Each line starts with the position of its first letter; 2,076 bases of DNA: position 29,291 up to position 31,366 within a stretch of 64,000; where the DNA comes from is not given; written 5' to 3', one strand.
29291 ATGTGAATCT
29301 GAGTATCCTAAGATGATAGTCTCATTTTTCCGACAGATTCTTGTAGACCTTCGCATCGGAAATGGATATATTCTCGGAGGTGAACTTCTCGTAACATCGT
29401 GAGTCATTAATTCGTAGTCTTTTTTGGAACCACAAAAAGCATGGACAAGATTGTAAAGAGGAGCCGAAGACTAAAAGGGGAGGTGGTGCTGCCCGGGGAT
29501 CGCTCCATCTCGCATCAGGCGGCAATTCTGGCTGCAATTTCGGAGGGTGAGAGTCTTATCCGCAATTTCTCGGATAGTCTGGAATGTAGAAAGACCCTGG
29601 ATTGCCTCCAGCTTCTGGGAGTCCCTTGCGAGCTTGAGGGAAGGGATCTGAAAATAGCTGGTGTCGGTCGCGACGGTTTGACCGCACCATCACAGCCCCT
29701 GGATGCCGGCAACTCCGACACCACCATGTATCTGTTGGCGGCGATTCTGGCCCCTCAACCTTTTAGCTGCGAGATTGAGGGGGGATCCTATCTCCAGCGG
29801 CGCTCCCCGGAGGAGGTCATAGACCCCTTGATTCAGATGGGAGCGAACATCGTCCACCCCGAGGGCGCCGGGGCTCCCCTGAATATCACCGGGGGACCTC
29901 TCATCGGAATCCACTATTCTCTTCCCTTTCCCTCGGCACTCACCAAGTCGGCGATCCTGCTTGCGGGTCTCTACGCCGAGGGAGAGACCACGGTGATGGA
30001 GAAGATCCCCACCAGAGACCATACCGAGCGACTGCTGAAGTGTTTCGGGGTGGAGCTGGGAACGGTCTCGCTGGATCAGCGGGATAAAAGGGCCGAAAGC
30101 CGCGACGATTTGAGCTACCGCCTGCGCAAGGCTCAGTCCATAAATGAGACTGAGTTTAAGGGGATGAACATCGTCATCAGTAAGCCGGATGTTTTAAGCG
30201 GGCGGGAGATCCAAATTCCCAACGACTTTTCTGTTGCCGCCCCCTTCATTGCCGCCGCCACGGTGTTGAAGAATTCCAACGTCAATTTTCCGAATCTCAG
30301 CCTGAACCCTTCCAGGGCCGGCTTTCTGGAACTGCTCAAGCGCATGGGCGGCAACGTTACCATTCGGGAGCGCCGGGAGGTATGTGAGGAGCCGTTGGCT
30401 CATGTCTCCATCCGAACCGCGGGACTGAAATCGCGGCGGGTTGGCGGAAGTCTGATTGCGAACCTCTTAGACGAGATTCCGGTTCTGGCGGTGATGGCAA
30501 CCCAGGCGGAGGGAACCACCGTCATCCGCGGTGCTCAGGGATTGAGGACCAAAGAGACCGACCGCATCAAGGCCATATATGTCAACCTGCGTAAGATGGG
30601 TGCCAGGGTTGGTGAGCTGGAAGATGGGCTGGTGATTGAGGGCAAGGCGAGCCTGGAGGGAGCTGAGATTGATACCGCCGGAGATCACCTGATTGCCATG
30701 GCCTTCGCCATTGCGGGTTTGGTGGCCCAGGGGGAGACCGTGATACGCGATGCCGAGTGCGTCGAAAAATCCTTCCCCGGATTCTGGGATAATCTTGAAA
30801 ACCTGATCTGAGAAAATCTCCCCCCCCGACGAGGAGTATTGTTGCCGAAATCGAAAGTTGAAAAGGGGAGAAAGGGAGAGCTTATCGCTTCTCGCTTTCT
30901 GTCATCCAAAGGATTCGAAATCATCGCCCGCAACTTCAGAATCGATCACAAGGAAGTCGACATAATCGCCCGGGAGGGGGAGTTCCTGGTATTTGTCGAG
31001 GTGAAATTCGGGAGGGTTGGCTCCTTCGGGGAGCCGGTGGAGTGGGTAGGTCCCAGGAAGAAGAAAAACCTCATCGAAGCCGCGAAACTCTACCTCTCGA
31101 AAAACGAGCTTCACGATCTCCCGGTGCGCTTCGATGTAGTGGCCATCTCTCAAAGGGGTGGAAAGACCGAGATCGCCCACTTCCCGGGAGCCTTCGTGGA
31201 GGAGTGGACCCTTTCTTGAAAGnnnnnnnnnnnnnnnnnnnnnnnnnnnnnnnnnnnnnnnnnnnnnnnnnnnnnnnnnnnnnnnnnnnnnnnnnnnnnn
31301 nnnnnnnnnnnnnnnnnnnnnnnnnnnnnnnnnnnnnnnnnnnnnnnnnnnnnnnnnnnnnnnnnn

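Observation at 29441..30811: AroA homologue with a systematically rewritten active site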

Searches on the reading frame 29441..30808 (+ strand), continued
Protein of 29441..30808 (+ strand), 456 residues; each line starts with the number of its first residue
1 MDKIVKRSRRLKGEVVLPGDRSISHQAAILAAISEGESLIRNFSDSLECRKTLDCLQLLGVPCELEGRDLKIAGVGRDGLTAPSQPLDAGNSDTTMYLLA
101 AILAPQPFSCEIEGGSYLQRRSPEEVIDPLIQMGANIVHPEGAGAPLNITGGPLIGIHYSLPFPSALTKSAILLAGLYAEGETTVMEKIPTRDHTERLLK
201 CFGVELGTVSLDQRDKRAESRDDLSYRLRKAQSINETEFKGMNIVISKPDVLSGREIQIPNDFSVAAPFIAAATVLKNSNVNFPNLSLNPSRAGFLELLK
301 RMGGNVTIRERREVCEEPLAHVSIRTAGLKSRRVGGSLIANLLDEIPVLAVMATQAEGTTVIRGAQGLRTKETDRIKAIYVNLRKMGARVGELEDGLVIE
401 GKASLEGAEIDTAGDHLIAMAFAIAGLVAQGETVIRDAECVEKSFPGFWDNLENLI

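Call 27: search_protein_families(library=pfam, proteins=[L003:3-170:+, L004:2-274:+, L003:1756-2046:+, L003:2055-2489:+, L001:4602-4958:-, L001:4975-5355:-, L029:2-847:+], max_evalue=0.001)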
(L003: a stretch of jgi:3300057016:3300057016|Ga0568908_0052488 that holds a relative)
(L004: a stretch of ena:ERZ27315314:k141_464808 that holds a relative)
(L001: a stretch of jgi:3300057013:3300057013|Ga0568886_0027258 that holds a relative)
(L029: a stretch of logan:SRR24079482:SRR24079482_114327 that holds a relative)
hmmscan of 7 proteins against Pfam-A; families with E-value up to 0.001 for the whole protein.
L003:3-170:+ (56 aa): 1 family
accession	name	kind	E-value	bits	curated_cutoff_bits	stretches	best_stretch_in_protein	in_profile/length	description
PF05746.21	DALR_1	-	2.9e-10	40.7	22.3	1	1-56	67-117/117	DALR anticodon binding domain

L004:2-274:+ (91 aa): 1 family
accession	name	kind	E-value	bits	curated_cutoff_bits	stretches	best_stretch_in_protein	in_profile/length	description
PF00160.26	Pro_isomerase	-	1.3e-25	90.9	21.7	1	3-71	75-147/159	Cyclophilin type peptidyl-prolyl cis-trans isomerase/CLD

L003:1756-2046:+ (97 aa): 1 family
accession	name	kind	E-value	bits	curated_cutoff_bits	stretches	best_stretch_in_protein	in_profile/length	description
PF07670.19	Gate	-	6.1e-05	23.9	29.6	1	2-61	28-93/104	Nucleoside recognition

L003:2055-2489:+ (145 aa): 1 family
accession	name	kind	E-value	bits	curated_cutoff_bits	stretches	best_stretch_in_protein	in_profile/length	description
PF07670.19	Gate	-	0.00011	23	29.6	1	15-71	1-59/104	Nucleoside recognition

L001:4602-4958:- (118 aa): 0 families

L001:4975-5355:- (126 aa): 0 families

L029:2-847:+ (282 aa): 2 families
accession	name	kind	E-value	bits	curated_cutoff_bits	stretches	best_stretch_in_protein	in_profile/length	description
PF00793.26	DAHP_synth_1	-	4.1e-83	278.8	25.5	1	26-273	2-266/270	DAHP synthetase I family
PF03102.20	NeuB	-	1.3e-12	48.1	22.1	1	93-280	59-238/241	NeuB family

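Call 34: find_related_loci(query=A2, collection=metagenome_contigs, flank=8000)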
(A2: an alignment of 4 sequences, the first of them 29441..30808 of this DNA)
Query A2 (456 aa) in metagenome_contigs; peptide patterns used: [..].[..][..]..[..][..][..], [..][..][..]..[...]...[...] (x = any residue, [..] = any of these).
600 stretches matched a pattern (row limit reached: there are more); 313 encode a relative of the query (tblastn E <= 1e-3); the best 80 are kept; 80 distinct loci.
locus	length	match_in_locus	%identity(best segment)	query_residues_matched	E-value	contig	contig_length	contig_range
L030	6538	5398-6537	97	1-380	0e+0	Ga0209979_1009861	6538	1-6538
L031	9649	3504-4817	48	3-455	2e-113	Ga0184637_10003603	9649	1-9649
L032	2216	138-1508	45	1-456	2e-118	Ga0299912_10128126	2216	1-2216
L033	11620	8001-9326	44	4-456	2e-111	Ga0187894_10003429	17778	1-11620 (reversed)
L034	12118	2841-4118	46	3-456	2e-110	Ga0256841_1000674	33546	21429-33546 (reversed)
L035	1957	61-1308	42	10-455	4e-114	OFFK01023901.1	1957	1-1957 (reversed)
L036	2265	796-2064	42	1-452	1e-112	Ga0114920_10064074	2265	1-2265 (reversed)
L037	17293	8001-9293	44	5-456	4e-106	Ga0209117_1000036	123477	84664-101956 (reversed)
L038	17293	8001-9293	43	2-455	1e-105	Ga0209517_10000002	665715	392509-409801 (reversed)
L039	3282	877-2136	44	8-456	2e-108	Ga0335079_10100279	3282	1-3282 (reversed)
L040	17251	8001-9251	43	10-455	6e-105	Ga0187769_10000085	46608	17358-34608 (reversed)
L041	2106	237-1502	42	11-456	5e-111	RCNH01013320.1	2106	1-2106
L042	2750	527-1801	43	1-456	4e-109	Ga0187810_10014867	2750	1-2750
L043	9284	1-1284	43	5-455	8e-105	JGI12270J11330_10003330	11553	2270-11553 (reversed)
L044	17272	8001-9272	43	11-456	4e-104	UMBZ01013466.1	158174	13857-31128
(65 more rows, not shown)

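Call 38: search_protein_families(library=pfam, proteins=[L031:3-1598:+, L031:1529-2428:+, L031:2434-3456:+, L031:4769-5668:+, L031:5832-6377:+, L031:6370-7497:+, L031:7497-7937:+, L033:9275-9853:+, L032:1533-1985:+, L031:7985-9184:-], max_evalue=0.0001)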
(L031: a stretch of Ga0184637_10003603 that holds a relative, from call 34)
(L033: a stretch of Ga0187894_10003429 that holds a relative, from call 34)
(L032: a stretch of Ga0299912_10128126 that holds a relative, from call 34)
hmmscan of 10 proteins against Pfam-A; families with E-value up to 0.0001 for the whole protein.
L031:3-1598:+ (532 aa): 3 families
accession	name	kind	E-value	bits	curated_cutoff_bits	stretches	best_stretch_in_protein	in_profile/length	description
PF00750.26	tRNA-synt_1d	-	6.7e-94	315.1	23.3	1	70-403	11-349/349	tRNA synthetases class I (R), catalytic domain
PF05746.21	DALR_1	-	1.1e-28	100.1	22.3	1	417-532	1-117/117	DALR anticodon binding domain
PF03485.21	Arg_tRNA_synt_N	-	3.1e-11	44.2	21.5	1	1-49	33-83/85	Arginyl tRNA synthetase N terminal domain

L031:1529-2428:+ (300 aa): 3 families
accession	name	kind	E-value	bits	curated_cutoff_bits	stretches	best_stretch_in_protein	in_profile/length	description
PF02153.23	PDH_N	-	1.1e-26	93.6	26.5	1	42-186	1-151/154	Prephenate dehydrogenase, nucleotide-binding domain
PF20463.3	PDH_C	-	1.7e-15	57.6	22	1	192-276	2-85/102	Prephenate dehydrogenase, dimerization domain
PF03807.23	F420_oxidored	-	3.6e-06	27.9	21.6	1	29-104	1-79/94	NADP oxidoreductase coenzyme F420-dependent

L031:2434-3456:+ (341 aa): 3 families
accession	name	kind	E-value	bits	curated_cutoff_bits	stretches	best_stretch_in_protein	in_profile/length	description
PF00793.26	DAHP_synth_1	-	3.1e-80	269.4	25.5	1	93-330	11-264/270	DAHP synthetase I family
PF18152.6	DAHP_snth_FXD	-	8.8e-17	61.1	27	1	1-67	1-67/67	DAHP synthase ferredoxin-like domain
PF03102.20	NeuB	-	4.9e-11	43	22.1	1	146-340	53-239/241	NeuB family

L031:4769-5668:+ (300 aa): 2 families
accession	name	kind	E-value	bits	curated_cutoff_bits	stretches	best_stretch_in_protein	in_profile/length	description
PF08501.16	Shikimate_dh_N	-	2.6e-26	92.1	27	1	30-112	1-83/83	Shikimate dehydrogenase substrate binding domain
PF18317.6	SDH_C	-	8.8e-14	51.4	25.8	1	267-297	1-31/31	Shikimate 5'-dehydrogenase C-terminal domain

L031:5832-6377:+ (182 aa): 3 families
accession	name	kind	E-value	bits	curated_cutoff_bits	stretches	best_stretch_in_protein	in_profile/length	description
PF01202.28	SKI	-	1.1e-39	136.6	22.1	1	15-175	1-158/159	Shikimate kinase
PF13238.12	AAA_18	-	2e-08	35.2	29.4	1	9-118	1-110/128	AAA domain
PF13671.12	AAA_33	-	2e-07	31.8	27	1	9-118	2-117/143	AAA domain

L031:6370-7497:+ (376 aa): 3 families
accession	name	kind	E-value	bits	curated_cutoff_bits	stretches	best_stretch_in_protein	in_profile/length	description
PF01761.26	DHQ_synthase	-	3.1e-45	153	24.2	1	66-178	2-114/115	3-dehydroquinate synthase N-terminal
PF24621.2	DHQS_C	-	1.2e-34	119.8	27.6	1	180-322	1-143/144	3-dehydroquinate synthase C-terminal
PF13685.12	Fe-ADH_2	-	1.6e-07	31.9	28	1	18-171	2-147/149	Iron-containing alcohol dehydrogenase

L031:7497-7937:+ (147 aa): 1 family
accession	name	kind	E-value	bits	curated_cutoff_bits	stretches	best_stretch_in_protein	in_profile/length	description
PF01220.24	DHquinase_II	-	1.8e-54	183.6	23.3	1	3-139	1-137/138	Dehydroquinase class II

L033:9275-9853:+ (193 aa): 1 family
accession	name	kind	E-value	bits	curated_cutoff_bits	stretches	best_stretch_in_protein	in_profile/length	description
PF01202.28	SKI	-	1.4e-31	110.2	22.1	1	35-185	1-152/159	Shikimate kinase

L032:1533-1985:+ (151 aa): 1 family
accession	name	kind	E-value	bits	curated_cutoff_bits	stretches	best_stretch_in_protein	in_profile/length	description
PF07670.19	Gate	-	6.5e-11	43.1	29.6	1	27-112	2-91/104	Nucleoside recognition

L031:7985-9184:- (399 aa): 3 families
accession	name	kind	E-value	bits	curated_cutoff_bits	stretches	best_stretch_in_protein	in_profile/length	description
PF01053.26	Cys_Met_Meta_PP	-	1.1e-134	449.2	27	1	17-398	1-380/381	Cys/Met metabolism PLP-dependent enzyme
PF00155.27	Aminotran_1_2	-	1.1e-07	31.8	19.7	1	66-196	36-189/361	Aminotransferase class I and II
PF00266.25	Aminotran_5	-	1.5e-05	24.6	21.5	1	68-220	40-204/371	Aminotransferase class-V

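Call 53: predict_structure(alignment_id=A3)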
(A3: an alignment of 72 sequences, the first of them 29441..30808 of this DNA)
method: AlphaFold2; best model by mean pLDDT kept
length: 456 residues; sequences in the alignment: 72
mean_pLDDT: 94.9   pTM: 0.92
mean pLDDT of the five models: 94.9, 94.6, 94.4, 94.3, 94.0
residues with pLDDT >= 90: 412; 70-90: 24; 50-70: 20; < 50: 0
segments of 3 or more residues with pLDDT < 50: none
pLDDT, mean of each block of 10 residues (from residue 1): 97 98 98 99 98 99 98 98 98 97 98 95 95 96 89 98 95 98 95 97 96 59 74 63 95 98 98 98 97 94 98 97 98 94 96 98 95 96 99 98 98 97 99 98 96 98
secondary structure, 60 per line:
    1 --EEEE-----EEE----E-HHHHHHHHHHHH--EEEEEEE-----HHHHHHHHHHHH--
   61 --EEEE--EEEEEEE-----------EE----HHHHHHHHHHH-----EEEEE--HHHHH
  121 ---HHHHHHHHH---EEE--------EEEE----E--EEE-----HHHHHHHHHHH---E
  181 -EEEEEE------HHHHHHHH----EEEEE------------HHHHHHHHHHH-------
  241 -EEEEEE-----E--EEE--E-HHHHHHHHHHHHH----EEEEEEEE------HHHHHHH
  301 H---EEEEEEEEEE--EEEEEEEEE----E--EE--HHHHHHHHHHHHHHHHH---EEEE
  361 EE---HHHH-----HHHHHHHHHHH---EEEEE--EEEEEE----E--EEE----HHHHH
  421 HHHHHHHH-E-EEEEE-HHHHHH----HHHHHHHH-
elements in order: E3-6 E12-14 H21-32 E35-41 H47-58 E63-66 E69-75 H93-103 E109-113 H116-120 H124-132 E136-138 E147-150 E158-160 H166-176 E182-187 H194-201 E206-210 H223-233 E242-247 E256-258 H263-275 E280-287 H294-301 E305-314 E317-325 H337-353 E357-362 H366-369 H375-385 E389-393 E396-401 E409-411 H416-428 E432-436 H438-443 H448-455

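Call 56: fold_search(model_id=the predicted structure, library=pdb)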
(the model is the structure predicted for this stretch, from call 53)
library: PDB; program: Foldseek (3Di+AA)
matches with E <= 10: 461; with E <= 0.001: 113
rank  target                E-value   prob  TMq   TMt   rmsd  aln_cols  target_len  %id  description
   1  3slh_B                2.0e-57  1.00  0.90  0.93   2.0       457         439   40  1.70 Angstrom resolution structure of 3-phosphoshikimate 1-carboxyvinyltransferase (AroA) from Coxiella burnetii in co (released 2011-07-20)
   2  3slh_A                8.1e-57  1.00  0.90  0.94   2.1       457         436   41  1.70 Angstrom resolution structure of 3-phosphoshikimate 1-carboxyvinyltransferase (AroA) from Coxiella burnetii in co (released 2011-07-20)
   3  3slh_D                3.2e-56  1.00  0.89  0.93   2.3       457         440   40  1.70 Angstrom resolution structure of 3-phosphoshikimate 1-carboxyvinyltransferase (AroA) from Coxiella burnetii in co (released 2011-07-20)
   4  3slh_C                1.3e-55  1.00  0.90  0.93   2.2       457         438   40  1.70 Angstrom resolution structure of 3-phosphoshikimate 1-carboxyvinyltransferase (AroA) from Coxiella burnetii in co (released 2011-07-20)
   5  3tr1                  3.2e-55  1.00  0.90  0.94   2.0       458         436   40  Structure of a 3-phosphoshikimate 1-carboxyvinyltransferase (aroA) from Coxiella burnetii (released 2011-09-28)
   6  4egr_A                3.4e-54  1.00  0.89  0.94   1.8       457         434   39  2.50 angstrom resolution structure of 3-phosphoshikimate 1-carboxyvinyltransferase (AroA) from Coxiella burnetii in co (released 2012-04-11)
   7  3rmt_C                1.1e-53  1.00  0.86  0.90   3.9       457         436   38  Crystal structure of putative 5-enolpyruvoylshikimate-3-phosphate synthase from Bacillus halodurans C-125 (released 2011-05-18)
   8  3rmt_A                3.5e-52  1.00  0.84  0.88   4.1       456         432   38  Crystal structure of putative 5-enolpyruvoylshikimate-3-phosphate synthase from Bacillus halodurans C-125 (released 2011-05-18)
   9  3rmt_D                1.2e-51  1.00  0.86  0.91   3.9       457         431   37  Crystal structure of putative 5-enolpyruvoylshikimate-3-phosphate synthase from Bacillus halodurans C-125 (released 2011-05-18)
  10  5buf_A                2.3e-51  1.00  0.86  0.88   3.9       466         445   36  2.37 Angstrom Structure of EPSP Synthase from acinetobacter baumannii (released 2016-02-17)
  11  3rmt_B                3.5e-51  1.00  0.86  0.91   3.8       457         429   37  Crystal structure of putative 5-enolpyruvoylshikimate-3-phosphate synthase from Bacillus halodurans C-125 (released 2011-05-18)
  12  2gg6                  4.7e-51  1.00  0.91  0.93   1.9       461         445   32  CP4 EPSP synthase liganded with S3P (released 2006-08-22)
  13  1rf4_A                1.6e-50  1.00  0.88  0.94   3.0       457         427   35  Structural Studies of Streptococcus pneumoniae EPSP Synthase, Tetrahedral intermediate Bound State (released 2004-02-17)
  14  2ggd                  1.7e-50  1.00  0.91  0.93   1.9       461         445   32  CP4 EPSP synthase Ala100Gly liganded with S3P and Glyphosate (released 2006-08-22)
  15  5bs5_A                4.4e-50  1.00  0.86  0.88   3.8       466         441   35  EPSP synthase from Acinetobacter baumannii (released 2016-02-24)
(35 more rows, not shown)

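Call 71: find_encoding_contigs(protein=P0007, flank=8000, max_places=2)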
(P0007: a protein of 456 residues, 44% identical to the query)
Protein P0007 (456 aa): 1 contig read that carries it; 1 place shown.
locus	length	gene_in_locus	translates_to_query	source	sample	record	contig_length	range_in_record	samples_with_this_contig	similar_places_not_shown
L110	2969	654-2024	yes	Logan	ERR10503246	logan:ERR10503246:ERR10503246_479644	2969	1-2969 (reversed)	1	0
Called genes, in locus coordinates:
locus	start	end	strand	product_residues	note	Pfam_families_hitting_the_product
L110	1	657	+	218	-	?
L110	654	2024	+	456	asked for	PF00275:EPSP_synthase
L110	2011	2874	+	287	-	PF08501:Shikimate_dh_N, PF18317:SDH_C (weak)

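Call 72: find_encoding_contigs(protein=P0006, flank=8000, max_places=2)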
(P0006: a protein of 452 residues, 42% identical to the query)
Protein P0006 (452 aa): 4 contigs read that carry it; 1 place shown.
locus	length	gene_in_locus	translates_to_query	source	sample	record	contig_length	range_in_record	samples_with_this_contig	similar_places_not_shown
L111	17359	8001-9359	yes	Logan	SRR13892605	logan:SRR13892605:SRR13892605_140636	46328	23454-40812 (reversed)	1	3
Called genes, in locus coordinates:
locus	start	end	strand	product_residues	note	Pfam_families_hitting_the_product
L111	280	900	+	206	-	PF01726:LexA_DNA_bind, PF00717:Peptidase_S24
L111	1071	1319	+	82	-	PF20114:DUF6504 (faint)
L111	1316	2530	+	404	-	PF00817:IMS, PF21999:IMS_HHH_1 (weak), PF11799:IMS_C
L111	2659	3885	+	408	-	PF00155:Aminotran_1_2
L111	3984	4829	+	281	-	PF01678:DAP_epimerase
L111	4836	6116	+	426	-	PF07690:MFS_1, PF13347:MFS_2 (weak), PF07690:MFS_1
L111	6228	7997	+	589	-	PF03485:Arg_tRNA_synt_N, PF00750:tRNA-synt_1d, PF05746:DALR_1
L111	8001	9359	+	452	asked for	PF00275:EPSP_synthase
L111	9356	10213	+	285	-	PF08501:Shikimate_dh_N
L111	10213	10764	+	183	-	PF13189:Cytidylate_kin2 (faint), PF13238:AAA_18, PF13671:AAA_33 (faint), PF01202:SKI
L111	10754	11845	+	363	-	PF01761:DHQ_synthase, PF24621:DHQS_C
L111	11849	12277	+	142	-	PF01220:DHquinase_II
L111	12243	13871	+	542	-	PF01432:Peptidase_M3 (weak)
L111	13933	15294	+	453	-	PF01554:MatE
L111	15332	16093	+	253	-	PF10370:Rv2993c-like_N, PF01557:FAA_hydrolase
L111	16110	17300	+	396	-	PF01411:tRNA-synt_2c, PF07973:tRNA_SAD, PF02272:DHHA1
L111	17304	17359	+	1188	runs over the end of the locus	PF03968:LptD_N (faint), PF19838:LptD_2, PF04453:LptD (weak)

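Call 73: find_encoding_contigs(protein=P0054, flank=8000, max_places=2)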
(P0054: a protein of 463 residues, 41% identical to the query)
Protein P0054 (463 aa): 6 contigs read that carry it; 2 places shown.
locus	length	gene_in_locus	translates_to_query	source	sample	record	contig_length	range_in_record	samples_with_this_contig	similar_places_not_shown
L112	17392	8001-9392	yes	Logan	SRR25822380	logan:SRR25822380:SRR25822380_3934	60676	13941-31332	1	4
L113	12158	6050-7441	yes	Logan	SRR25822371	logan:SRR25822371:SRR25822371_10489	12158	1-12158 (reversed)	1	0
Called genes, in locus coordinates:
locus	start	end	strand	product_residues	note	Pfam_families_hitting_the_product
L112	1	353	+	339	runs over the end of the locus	PF02885:Glycos_trans_3N, PF00591:Glycos_transf_3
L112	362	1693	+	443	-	PF12832:MFS_1_like (faint), PF07690:MFS_1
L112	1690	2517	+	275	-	PF00218:IGPS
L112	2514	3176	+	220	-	PF00697:PRAI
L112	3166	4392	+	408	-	PF00291:PALP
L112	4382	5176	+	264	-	PF00290:Trp_syntA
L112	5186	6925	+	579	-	PF03485:Arg_tRNA_synt_N, PF00750:tRNA-synt_1d, PF05746:DALR_1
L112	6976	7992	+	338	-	PF18152:DAHP_snth_FXD, PF00793:DAHP_synth_1, PF03102:NeuB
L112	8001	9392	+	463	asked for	PF00275:EPSP_synthase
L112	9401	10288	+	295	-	PF08501:Shikimate_dh_N, PF18317:SDH_C (faint)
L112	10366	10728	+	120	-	PF07670:Gate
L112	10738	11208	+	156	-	-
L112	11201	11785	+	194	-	PF01202:SKI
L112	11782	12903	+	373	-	PF13685:Fe-ADH_2 (weak), PF01761:DHQ_synthase, PF24621:DHQS_C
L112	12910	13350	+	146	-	PF01220:DHquinase_II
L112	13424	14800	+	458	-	PF01554:MatE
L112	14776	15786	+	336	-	PF00850:Hist_deacetyl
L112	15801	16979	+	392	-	PF01053:Cys_Met_Meta_PP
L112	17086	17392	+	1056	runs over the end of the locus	PF03968:LptD_N (faint), PF13100:OstA_2 (weak), PF19838:LptD_2, PF04453:LptD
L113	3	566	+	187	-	?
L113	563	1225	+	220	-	PF00697:PRAI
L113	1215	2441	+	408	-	PF00291:PALP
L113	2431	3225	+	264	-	PF00290:Trp_syntA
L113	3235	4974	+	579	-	PF03485:Arg_tRNA_synt_N, PF00750:tRNA-synt_1d, PF05746:DALR_1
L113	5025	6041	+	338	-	PF18152:DAHP_snth_FXD, PF00793:DAHP_synth_1, PF03102:NeuB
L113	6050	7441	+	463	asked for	PF00275:EPSP_synthase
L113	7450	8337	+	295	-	PF08501:Shikimate_dh_N, PF18317:SDH_C (faint)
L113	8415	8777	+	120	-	PF07670:Gate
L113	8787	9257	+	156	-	-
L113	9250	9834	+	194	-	PF01202:SKI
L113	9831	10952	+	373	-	PF13685:Fe-ADH_2 (weak), PF01761:DHQ_synthase, PF24621:DHQS_C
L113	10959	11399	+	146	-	PF01220:DHquinase_II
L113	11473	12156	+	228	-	?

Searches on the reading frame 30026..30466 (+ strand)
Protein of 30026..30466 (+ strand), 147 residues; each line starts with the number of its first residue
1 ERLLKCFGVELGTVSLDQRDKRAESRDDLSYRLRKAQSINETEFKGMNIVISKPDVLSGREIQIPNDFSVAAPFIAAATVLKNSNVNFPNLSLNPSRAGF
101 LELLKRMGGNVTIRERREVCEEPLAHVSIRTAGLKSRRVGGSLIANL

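Call 17: find_homologous_proteins(query=window:30026-30466:+, max_evalue=0.00001)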
Query seq(147 aa): 58 candidates shared short words with the query, none scored E <= 0.00001.

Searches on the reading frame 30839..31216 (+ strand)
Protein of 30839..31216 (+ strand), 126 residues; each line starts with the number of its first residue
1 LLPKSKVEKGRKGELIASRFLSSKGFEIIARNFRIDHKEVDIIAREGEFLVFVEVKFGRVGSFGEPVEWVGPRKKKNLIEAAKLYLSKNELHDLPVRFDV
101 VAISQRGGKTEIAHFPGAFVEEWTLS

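Call 27: search_protein_families(library=pfam, proteins=[window:30839-31216:+], max_evalue=0.001)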
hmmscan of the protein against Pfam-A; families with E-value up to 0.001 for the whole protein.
window:30839-31216:+ (126 aa): 2 families
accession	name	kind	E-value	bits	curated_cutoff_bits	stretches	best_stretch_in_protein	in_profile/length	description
PF02021.23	UPF0102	-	5.9e-25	87.9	23.6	1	13-103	1-80/80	Uncharacterised protein family UPF0102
PF08378.17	NERD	-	1.8e-05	25.7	22.1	1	9-79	1-81/111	Nuclease-related domain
